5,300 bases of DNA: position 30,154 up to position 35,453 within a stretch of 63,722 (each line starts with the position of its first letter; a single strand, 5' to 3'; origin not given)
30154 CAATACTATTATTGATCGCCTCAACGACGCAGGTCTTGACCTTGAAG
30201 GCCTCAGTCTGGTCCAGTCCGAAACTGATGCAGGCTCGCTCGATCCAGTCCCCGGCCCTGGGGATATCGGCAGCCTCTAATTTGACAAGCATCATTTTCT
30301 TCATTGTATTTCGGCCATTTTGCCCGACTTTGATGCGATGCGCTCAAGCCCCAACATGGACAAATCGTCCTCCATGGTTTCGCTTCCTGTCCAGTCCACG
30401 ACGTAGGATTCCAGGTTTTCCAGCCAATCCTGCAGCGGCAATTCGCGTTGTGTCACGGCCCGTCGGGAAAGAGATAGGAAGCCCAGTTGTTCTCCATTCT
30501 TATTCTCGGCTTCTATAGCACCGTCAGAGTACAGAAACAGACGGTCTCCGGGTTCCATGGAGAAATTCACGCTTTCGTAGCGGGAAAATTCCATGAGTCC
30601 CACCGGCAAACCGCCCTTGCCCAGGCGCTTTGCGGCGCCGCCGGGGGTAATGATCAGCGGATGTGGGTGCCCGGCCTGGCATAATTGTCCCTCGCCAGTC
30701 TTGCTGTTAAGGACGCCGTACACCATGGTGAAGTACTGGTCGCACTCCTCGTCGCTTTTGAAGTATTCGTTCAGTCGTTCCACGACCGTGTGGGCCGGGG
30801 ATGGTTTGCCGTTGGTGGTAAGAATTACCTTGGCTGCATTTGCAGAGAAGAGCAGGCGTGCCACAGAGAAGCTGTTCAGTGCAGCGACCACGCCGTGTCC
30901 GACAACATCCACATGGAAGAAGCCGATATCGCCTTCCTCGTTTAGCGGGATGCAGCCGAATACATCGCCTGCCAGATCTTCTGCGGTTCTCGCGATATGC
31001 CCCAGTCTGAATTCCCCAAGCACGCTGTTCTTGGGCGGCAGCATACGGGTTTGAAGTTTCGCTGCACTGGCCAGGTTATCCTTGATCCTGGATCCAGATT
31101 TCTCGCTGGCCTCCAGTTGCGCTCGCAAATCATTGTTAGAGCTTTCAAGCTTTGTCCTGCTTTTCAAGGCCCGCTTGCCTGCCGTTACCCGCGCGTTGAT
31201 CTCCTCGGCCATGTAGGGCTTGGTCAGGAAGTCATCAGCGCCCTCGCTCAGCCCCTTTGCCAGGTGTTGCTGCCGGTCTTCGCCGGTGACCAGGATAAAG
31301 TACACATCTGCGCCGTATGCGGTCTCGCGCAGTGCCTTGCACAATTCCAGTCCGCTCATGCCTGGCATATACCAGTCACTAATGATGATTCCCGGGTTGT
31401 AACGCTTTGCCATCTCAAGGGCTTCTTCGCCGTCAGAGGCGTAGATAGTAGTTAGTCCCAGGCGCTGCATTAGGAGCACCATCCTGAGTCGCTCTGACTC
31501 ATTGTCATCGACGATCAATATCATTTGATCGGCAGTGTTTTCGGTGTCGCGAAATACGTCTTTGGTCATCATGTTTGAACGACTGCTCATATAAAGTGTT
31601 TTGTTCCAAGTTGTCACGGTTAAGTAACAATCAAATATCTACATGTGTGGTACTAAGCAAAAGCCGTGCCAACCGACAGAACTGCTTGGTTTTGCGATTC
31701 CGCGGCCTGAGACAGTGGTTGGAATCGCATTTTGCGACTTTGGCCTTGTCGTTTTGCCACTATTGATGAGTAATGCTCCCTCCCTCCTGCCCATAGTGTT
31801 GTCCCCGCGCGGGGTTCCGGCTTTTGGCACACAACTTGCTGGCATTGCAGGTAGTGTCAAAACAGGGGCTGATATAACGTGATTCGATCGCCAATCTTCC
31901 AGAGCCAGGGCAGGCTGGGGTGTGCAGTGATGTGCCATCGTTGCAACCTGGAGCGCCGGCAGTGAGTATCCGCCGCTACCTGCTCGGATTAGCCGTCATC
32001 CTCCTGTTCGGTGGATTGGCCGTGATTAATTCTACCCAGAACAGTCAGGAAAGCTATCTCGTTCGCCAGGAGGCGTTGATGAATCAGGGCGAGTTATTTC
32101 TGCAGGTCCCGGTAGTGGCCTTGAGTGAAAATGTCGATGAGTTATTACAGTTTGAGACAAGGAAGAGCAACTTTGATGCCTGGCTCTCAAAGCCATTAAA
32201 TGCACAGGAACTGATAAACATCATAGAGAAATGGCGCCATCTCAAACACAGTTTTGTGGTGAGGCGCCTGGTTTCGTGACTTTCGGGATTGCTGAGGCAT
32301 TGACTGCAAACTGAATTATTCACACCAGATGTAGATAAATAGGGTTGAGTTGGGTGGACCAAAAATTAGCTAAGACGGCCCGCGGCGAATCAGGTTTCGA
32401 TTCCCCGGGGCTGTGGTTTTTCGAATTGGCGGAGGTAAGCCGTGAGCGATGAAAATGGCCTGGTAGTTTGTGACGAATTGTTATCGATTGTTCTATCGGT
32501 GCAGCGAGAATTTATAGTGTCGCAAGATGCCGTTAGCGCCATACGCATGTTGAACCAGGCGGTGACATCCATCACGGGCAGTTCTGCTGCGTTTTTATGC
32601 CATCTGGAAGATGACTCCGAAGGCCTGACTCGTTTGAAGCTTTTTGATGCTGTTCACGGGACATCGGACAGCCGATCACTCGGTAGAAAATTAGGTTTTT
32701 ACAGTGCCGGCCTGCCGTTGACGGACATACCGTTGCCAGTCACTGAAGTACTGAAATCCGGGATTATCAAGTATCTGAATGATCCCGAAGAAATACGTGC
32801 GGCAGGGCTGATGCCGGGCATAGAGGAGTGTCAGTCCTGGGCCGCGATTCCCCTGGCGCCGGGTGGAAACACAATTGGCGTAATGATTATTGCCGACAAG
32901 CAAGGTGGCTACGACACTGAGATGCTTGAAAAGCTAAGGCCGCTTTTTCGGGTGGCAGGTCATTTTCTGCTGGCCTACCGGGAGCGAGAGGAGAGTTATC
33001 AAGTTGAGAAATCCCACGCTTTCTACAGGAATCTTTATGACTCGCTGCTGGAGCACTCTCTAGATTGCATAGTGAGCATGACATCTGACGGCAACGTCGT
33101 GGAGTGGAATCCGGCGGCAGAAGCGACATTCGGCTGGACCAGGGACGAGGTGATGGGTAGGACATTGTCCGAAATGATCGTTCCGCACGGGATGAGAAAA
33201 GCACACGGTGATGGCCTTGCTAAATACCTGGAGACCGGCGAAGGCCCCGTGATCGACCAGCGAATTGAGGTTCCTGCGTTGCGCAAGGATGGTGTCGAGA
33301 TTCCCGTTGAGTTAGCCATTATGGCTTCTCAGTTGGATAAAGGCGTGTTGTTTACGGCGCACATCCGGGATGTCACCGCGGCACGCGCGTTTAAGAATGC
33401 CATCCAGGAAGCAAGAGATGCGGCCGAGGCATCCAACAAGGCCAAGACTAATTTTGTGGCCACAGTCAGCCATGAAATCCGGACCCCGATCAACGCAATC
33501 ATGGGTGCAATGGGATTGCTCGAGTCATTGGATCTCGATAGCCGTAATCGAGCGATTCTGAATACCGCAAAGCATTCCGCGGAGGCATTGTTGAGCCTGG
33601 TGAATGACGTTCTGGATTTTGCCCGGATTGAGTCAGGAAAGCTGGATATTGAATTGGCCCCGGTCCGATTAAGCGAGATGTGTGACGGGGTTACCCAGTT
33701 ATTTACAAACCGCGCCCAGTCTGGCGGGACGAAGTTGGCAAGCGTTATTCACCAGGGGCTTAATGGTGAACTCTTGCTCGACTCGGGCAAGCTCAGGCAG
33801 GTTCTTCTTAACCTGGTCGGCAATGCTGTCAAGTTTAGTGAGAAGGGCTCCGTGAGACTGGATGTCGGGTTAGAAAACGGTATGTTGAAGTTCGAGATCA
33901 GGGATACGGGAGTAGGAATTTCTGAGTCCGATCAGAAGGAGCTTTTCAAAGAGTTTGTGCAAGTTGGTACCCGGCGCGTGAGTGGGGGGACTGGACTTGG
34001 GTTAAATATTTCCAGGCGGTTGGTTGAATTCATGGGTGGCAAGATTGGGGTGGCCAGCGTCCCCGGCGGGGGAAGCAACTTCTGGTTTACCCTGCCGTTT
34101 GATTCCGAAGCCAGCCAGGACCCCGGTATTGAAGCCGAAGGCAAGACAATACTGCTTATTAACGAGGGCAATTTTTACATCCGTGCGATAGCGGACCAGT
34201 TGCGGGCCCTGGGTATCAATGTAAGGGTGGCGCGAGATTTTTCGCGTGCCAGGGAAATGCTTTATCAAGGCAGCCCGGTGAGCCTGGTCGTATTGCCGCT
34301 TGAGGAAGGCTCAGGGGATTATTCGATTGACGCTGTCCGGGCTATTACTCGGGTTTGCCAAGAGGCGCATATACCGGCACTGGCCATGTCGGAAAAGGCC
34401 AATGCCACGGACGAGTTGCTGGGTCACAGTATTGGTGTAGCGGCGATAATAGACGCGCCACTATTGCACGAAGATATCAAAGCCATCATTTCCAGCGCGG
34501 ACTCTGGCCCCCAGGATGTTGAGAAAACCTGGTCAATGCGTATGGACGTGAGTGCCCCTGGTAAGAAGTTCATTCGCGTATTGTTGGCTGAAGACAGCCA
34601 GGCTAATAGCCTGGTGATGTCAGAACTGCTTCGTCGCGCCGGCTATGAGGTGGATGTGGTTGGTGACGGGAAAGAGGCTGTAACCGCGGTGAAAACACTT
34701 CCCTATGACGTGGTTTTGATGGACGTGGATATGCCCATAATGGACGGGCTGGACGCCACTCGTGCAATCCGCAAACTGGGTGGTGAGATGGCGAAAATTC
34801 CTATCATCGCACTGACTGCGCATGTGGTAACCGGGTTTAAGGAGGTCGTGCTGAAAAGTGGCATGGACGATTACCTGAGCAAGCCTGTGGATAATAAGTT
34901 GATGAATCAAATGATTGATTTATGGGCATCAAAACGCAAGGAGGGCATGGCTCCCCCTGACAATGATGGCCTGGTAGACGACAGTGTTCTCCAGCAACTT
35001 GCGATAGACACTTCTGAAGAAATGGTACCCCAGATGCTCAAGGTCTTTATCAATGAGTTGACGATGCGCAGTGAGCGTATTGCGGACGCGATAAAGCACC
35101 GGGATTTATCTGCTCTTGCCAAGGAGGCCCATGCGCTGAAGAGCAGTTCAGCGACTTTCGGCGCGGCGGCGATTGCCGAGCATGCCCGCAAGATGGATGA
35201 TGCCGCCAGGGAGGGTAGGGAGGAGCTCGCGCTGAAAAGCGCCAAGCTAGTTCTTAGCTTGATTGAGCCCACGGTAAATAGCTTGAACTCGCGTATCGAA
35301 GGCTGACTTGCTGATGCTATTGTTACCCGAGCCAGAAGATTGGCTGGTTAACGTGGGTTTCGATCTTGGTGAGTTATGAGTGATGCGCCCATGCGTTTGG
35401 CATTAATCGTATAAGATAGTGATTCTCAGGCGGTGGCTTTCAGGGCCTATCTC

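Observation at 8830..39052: Six well-matching plus one weaker sigma-54 promoter motifs place a whole matrix locus under one local enhancer-binding regulator (syp-like logic)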

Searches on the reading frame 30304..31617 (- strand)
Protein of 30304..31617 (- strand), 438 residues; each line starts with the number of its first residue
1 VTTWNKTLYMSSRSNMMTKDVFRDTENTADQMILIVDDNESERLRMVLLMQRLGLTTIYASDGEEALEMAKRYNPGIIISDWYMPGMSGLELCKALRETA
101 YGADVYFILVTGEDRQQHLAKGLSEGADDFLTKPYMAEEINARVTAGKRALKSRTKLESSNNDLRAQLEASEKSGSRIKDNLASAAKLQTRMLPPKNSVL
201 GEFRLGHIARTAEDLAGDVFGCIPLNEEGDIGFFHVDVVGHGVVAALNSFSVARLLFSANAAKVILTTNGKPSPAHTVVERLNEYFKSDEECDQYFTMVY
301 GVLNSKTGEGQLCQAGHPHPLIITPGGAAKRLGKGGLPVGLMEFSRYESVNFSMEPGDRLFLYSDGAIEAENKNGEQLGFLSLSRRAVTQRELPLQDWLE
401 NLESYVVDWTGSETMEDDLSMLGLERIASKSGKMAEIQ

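Call 6: search_protein_families(library=pfam, proteins=[window:30304-31617:-])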
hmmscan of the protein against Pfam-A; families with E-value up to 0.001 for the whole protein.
window:30304-31617:- (438 aa): 2 families
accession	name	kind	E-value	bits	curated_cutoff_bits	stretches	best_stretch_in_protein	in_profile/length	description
PF07228.17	SpoIIE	-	4.7e-36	125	25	1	228-426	2-191/192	Stage II sporulation protein E (SpoIIE)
PF00072.30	Response_reg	-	1.7e-23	83.3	30.2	1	33-144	1-110/111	Response regulator receiver domain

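Call 17: search_protein_families(library=ncbifam, proteins=[window:30304-31617:-])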
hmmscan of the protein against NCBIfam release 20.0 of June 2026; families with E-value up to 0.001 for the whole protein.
window:30304-31617:- (438 aa): 92 families (the best 25 are shown)
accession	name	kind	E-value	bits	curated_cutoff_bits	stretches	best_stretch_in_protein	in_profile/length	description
NF045505.1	RR_RssB_Pseudo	equivalog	1.3e-32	113.3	700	1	31-371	6-342/394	two-component system response regulator RssB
TIGR02154.1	PhoB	equivalog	7.6e-24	84.3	296.2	1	31-154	3-126/226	phosphate regulon transcriptional regulator PhoB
NF040689.1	MtrAB_MtrA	equivalog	1.2e-21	77.1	300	1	33-165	1-130/219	MtrAB system response regulator MtrA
NF007135.0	PRK09581.1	equivalog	8.5e-21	74.3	474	1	32-152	4-123/457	PleD family two-component system response regulator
NF007969.0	PRK10693.1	equivalog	2.5e-20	72.8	329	1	29-317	6-282/337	two-component system response regulator RssB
NF045944.1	ResRegRpaBCyano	equivalog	1.5e-19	70.3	330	1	34-159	1-123/229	response regulator transcription factor RpaB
NF045991.1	RespRegCtrARhodob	equivalog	2.6e-19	69.9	350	1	33-164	3-132/224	response regulator transcription factor CtrA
NF041734.1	resp_reg_RppA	equivalog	5.2e-19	68.5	250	1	33-152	3-122/229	two-component system response regulator RppA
NF053854.1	RespRegPhoBBctds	equivalog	1.7e-18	66.8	270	1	33-157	1-124/225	two-component system response regulator PhoB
NF040534.1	resp_reg_YycF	equivalog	1.3e-17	63.8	340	1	32-161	2-128/231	response regulator YycF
NF047465.1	hybrid_HK_LvrA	exception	2.3e-17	62.3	1200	1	27-166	464-602/819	hybrid histidine kinase/response regulator LvrA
NF041733.1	resp_reg_CseB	equivalog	3.2e-17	62.7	350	1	32-160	2-127/228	two-component system response regulator CseB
NF007982.1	PRK10710.1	equivalog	5.1e-17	62.2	380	1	27-164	4-138/235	envelope stress response regulator BaeR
NF008296.0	PRK11083.1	equivalog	7.5e-17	61.5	273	1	31-162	4-132/228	two-component system response regulator CreB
NF033120.0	vanR_FM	exception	2.8e-16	59.9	460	1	32-171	5-138/231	vancomycin resistance response regulator transcription factor, VanR-F/VanR-M family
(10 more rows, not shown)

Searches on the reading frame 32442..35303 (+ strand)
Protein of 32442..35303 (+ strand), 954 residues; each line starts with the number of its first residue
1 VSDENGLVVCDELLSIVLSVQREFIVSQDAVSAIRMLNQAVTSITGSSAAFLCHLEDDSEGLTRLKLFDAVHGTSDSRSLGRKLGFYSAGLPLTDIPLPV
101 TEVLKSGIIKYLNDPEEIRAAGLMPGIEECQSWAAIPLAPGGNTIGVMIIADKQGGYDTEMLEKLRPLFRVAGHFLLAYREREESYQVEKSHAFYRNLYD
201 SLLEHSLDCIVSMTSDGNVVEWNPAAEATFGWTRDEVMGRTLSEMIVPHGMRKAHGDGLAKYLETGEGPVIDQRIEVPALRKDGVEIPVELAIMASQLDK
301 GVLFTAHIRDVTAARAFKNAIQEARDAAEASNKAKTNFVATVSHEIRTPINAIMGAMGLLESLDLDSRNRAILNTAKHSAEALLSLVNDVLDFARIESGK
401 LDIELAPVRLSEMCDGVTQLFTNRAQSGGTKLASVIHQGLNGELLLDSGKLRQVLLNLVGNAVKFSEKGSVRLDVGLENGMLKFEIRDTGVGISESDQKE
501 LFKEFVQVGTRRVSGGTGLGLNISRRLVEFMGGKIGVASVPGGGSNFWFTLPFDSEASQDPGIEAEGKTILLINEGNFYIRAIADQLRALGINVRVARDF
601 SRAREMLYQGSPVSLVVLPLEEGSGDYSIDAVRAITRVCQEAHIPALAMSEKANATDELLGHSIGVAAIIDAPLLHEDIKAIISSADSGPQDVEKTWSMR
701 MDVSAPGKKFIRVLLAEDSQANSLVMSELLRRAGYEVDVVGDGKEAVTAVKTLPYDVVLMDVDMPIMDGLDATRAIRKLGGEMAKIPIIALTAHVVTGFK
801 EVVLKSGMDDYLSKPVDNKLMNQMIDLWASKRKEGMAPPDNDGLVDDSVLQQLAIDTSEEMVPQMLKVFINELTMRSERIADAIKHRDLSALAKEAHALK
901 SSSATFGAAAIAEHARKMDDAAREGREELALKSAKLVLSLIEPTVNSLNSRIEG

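Call 7: search_protein_families(library=pfam, proteins=[window:32442-35303:+])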
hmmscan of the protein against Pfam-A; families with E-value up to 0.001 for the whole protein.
window:32442-35303:+ (954 aa): 9 families
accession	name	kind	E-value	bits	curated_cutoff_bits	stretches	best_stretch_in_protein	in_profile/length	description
PF00072.30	Response_reg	-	4.7e-28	98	30.2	1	713-825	1-110/111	Response regulator receiver domain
PF02518.31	HATPase_c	-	8.2e-28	97.5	26.4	1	447-554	2-110/111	Histidine kinase-, DNA gyrase B-, and HSP90-like ATPase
PF00512.31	HisKA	-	4.1e-19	68.8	26.9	1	334-399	1-66/66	His Kinase A (phospho-acceptor) domain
PF01627.28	Hpt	-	4.5e-12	46.5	24.6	1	864-933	1-70/84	Hpt domain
PF00989.32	PAS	-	1.8e-11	44.5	22.6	1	198-300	2-100/113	PAS fold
PF13426.13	PAS_9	-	3.9e-11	43.6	27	1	208-313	2-103/103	PAS domain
PF08448.16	PAS_4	-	1.2e-08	35.5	23.1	1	203-315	1-109/110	PAS fold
PF13185.12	GAF_2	-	2.3e-06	28.3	28.6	1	36-169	11-128/136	GAF domain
PF13188.13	PAS_8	-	0.00017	21.8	21.8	0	198-242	2-47/65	PAS domain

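Call 17: search_protein_families(library=ncbifam, proteins=[window:32442-35303:+])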
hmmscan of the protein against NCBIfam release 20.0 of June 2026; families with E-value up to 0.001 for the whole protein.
window:32442-35303:+ (954 aa): 151 families (the best 25 are shown)
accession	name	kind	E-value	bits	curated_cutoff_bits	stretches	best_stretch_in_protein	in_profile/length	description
TIGR02956.1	TMAO_torS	equivalog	1.3e-112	377.7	676.5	2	322-686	451-819/967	TMAO reductase system sensor histidine kinase/response regulator TorS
NF008318.0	PRK11107.1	equivalog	6.9e-106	355.3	890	1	325-930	283-894/920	two-component sensor histidine kinase BarA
NF011874.0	PRK15347.1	equivalog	5.9e-95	319.1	852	2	319-556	382-617/921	two component system sensor kinase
NF008302.0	PRK11091.1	equivalog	3.3e-90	303.4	838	2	196-686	154-642/779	aerobic respiration two-component sensor histidine kinase ArcB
NF041947.1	LuxQ_Vibrio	equivalog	9.1e-80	268.6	1200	2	198-560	350-703/843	quorum-sensing autoinducer 2 sensor kinase/phosphatase LuxQ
NF045901.1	HisKinLetSLeg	equivalog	6.5e-79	266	1650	1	327-933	285-884/906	two-component system sensor histidine kinase LetS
NF038297.2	hybrid_HK_HrmK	equivalog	5.1e-78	263.2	725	2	292-561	192-465/607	hybrid histidine kinase/response regulator HrmK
NF008099.0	PRK10841.1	equivalog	8.4e-76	255.5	920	1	310-833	445-944/949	two-component system sensor histidine kinase RcsC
NF008543.0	PRK11466.1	equivalog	2.5e-68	230.8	982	2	322-615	431-729/914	TMAO reductase system sensor histidine kinase/response regulator TorS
NF007420.1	PRK09959.1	equivalog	3.2e-51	174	1995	2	303-568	680-950/1197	acid-sensing system histidine kinase EvgS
NF046044.1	PnpS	equivalog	3.7e-49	167.8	400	1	189-552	47-390/390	two-component system histidine kinase PnpS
NF041832.1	near_NosP_CTERM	subfamily_domain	1e-47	163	400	2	329-659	1-341/370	NahK/ErcS family hybrid sensor histidine kinase/response regulator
NF047874.1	MASE3_PAS_HK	subfamily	8.3e-46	157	560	1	181-558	249-630/655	MASE3 domain-containing sensor histidine kinase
NF047465.1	hybrid_HK_LvrA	exception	9.6e-45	152.9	1200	2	319-555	186-424/819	hybrid histidine kinase/response regulator LvrA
NF008468.0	PRK11360.1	equivalog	6.8e-44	150.2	646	1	196-559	267-614/616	two-component system sensor histidine kinase AtoS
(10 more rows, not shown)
